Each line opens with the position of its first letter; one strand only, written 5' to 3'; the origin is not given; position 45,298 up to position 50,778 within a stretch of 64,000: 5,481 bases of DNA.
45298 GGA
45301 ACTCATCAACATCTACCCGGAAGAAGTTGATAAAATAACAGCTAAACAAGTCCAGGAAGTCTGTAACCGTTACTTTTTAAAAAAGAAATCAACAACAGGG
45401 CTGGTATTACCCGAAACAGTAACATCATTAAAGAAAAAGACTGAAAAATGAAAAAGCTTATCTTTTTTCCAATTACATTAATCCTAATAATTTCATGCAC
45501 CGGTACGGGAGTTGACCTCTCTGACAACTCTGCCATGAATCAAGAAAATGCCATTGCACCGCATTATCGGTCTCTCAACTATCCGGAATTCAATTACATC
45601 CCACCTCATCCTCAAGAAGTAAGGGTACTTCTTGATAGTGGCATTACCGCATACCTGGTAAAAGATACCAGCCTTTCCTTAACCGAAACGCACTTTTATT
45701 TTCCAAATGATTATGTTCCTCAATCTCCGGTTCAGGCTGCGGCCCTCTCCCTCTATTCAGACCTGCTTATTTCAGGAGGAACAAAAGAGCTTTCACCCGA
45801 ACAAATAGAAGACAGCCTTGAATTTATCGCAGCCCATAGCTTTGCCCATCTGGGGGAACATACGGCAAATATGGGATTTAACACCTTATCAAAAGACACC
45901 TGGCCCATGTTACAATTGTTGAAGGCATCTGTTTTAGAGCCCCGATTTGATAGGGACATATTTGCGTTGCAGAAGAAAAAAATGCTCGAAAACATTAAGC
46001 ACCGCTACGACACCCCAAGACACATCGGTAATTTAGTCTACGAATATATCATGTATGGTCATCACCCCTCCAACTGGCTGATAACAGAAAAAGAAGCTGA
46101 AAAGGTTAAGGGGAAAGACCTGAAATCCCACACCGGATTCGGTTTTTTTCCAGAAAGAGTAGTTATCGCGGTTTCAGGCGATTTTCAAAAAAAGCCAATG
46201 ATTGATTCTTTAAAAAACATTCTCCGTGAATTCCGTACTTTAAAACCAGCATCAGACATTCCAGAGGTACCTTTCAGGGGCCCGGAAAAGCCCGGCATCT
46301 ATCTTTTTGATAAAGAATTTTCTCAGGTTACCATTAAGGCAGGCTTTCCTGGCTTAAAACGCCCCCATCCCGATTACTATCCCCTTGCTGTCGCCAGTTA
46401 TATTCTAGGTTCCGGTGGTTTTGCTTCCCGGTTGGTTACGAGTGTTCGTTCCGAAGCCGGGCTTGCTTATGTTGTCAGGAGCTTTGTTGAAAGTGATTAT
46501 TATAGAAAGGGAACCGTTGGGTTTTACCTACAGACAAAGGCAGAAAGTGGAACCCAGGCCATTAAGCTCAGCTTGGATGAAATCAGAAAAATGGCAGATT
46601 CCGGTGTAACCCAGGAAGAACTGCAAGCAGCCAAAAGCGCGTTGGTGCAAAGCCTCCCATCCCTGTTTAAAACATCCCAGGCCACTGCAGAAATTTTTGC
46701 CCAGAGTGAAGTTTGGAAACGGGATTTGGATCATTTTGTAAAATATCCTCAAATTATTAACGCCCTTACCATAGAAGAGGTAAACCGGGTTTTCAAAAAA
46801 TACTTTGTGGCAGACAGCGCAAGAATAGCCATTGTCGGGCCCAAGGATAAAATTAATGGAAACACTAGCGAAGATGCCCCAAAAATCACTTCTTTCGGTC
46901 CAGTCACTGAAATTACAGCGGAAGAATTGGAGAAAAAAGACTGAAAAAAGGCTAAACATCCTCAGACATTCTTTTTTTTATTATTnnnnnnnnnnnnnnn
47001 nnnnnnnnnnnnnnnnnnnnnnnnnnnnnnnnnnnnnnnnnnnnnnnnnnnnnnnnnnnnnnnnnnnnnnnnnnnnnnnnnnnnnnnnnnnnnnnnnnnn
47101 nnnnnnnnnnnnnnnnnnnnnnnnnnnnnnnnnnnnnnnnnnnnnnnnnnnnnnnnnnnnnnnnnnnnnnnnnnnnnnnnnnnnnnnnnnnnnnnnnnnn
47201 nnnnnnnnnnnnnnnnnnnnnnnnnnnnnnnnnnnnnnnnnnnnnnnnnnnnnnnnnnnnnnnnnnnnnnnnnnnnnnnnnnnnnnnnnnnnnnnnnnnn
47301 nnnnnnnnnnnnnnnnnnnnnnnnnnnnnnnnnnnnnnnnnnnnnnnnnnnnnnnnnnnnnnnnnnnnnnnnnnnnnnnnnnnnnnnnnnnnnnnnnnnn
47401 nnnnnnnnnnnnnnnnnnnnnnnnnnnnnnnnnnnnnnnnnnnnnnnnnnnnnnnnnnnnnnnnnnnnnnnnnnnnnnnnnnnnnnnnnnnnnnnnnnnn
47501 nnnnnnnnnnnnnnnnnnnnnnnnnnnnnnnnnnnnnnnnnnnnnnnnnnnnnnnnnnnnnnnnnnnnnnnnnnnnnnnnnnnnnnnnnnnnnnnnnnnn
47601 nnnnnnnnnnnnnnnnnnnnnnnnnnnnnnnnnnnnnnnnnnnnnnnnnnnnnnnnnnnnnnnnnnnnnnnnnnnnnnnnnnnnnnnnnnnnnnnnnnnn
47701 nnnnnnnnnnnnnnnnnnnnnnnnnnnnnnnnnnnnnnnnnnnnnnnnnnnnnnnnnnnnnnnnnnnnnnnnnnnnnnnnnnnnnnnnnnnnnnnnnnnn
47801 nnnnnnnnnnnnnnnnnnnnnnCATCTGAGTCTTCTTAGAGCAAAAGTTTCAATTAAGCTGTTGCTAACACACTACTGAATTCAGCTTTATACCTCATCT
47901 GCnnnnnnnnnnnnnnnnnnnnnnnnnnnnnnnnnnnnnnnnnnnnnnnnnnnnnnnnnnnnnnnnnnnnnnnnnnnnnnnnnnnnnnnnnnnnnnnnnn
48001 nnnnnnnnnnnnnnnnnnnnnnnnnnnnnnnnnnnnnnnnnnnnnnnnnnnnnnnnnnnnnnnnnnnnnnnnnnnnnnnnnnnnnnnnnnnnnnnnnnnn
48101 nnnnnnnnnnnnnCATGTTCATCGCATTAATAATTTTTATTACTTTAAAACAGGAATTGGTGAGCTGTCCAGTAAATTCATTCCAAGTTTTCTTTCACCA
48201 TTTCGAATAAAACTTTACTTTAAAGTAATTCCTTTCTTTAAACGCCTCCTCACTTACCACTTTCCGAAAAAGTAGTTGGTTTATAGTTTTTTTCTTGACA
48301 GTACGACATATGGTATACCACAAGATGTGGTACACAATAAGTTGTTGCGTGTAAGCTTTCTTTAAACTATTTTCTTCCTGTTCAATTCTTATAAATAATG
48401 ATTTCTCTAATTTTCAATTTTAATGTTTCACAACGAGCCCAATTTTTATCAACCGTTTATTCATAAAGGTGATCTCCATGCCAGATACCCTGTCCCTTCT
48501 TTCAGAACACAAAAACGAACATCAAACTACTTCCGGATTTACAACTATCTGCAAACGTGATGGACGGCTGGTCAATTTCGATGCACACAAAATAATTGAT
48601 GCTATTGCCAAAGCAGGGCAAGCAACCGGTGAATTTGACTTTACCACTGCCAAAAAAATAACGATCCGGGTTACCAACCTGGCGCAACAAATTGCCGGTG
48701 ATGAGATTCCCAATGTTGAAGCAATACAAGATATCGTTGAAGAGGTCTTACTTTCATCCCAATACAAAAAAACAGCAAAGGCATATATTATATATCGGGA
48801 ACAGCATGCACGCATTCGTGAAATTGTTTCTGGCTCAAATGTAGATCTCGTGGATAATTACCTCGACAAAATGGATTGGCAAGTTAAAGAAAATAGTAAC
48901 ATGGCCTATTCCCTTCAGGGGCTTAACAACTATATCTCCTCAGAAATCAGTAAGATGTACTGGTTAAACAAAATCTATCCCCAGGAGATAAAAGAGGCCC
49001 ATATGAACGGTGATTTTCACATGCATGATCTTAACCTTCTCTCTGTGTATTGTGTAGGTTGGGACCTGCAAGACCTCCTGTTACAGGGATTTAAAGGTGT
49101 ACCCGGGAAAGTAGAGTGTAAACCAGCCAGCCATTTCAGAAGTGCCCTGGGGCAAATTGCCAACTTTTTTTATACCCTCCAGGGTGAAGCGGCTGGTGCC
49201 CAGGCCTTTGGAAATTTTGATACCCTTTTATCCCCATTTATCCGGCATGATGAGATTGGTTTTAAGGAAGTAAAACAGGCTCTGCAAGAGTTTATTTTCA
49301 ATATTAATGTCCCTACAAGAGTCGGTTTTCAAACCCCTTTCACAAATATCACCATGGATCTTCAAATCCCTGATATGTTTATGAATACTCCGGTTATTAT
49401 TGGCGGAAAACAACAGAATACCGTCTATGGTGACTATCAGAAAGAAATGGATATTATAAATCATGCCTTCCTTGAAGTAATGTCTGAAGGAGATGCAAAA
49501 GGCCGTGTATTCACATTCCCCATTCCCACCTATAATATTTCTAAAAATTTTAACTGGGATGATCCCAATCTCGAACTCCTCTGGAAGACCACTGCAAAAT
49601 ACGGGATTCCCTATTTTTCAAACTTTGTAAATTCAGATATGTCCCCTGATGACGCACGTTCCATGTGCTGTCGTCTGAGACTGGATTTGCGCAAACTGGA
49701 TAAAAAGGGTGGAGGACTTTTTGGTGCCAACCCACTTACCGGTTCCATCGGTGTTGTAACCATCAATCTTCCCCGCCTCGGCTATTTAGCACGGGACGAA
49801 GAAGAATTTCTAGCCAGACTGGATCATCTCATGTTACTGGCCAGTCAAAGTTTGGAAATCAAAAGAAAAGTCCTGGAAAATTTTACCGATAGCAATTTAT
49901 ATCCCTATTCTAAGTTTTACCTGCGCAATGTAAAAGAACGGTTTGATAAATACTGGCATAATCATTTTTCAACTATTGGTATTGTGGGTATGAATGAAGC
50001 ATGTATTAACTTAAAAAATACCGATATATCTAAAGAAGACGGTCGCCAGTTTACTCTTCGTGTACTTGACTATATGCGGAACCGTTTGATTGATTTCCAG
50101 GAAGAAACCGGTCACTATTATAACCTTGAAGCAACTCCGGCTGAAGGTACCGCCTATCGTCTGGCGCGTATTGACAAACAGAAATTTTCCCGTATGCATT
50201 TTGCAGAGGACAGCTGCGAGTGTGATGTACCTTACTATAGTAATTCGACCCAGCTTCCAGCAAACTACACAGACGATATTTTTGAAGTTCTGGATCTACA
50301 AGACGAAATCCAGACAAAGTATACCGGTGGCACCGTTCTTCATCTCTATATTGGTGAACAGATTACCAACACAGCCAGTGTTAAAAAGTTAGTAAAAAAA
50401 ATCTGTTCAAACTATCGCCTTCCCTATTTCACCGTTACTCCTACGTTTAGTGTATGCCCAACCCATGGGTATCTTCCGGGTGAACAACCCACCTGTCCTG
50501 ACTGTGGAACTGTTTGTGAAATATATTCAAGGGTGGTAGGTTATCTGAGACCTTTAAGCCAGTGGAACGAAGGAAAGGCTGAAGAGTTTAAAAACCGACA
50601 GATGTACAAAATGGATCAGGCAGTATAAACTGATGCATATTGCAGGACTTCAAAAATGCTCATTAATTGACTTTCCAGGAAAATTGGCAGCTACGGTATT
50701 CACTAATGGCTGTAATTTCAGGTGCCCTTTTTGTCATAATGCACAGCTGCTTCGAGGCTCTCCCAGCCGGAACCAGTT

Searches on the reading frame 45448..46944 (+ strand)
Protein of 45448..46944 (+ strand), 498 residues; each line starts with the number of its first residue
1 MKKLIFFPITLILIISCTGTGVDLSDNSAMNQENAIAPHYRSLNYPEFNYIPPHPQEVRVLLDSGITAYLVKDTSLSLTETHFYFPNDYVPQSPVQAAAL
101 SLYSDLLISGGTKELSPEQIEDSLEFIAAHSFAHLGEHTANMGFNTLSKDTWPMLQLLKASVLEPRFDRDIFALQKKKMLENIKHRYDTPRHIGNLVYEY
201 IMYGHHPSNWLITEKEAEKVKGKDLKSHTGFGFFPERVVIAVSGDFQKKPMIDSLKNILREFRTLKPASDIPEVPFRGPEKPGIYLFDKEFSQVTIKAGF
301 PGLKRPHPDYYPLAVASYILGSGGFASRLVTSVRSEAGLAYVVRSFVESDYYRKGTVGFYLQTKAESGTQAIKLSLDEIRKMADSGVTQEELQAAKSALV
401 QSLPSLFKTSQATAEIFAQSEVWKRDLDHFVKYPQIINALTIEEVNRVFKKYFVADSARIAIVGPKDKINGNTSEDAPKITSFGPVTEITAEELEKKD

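Call 12: search_protein_families(library=pfam, proteins=[window:45448-46944:+], max_evalue=0.001)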
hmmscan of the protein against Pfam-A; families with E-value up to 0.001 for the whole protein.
window:45448-46944:+ (498 aa): 1 family
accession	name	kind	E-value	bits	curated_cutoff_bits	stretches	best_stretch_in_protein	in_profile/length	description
PF05193.26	Peptidase_M16_C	-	6.1e-26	91.8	23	1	235-399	17-181/181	Peptidase M16 inactive domain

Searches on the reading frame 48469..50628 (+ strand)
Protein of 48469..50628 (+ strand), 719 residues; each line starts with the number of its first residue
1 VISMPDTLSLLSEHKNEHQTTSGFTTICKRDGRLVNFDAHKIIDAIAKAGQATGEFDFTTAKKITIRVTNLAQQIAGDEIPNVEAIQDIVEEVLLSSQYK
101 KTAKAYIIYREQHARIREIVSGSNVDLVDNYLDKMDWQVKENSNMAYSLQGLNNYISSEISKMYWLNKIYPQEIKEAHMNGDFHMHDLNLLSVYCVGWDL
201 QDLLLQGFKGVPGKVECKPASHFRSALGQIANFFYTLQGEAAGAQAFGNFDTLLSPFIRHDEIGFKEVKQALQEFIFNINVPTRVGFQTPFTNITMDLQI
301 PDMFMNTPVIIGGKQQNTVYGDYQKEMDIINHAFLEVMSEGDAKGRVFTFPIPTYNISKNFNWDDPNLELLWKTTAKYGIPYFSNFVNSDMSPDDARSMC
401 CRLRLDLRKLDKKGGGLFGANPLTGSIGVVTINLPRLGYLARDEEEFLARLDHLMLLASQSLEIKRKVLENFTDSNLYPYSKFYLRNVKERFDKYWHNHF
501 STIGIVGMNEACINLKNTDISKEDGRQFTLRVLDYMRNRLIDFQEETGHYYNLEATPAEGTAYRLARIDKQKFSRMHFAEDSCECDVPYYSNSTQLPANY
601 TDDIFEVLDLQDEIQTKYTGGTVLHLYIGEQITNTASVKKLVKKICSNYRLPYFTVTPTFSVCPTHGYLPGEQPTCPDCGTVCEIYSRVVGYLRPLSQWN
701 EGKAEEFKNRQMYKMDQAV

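Call 12: search_protein_families(library=pfam, proteins=[window:48469-50628:+], max_evalue=0.001)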
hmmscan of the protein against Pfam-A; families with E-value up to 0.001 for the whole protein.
window:48469-50628:+ (719 aa): 2 families
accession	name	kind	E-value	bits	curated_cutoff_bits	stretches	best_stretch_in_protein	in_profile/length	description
PF13597.11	NRDD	-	2.4e-199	664.1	26.2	1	141-713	1-562/562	Anaerobic ribonucleoside-triphosphate reductase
PF03477.21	ATP-cone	-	4.8e-20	72.3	25.8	1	26-114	2-87/88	ATP cone domain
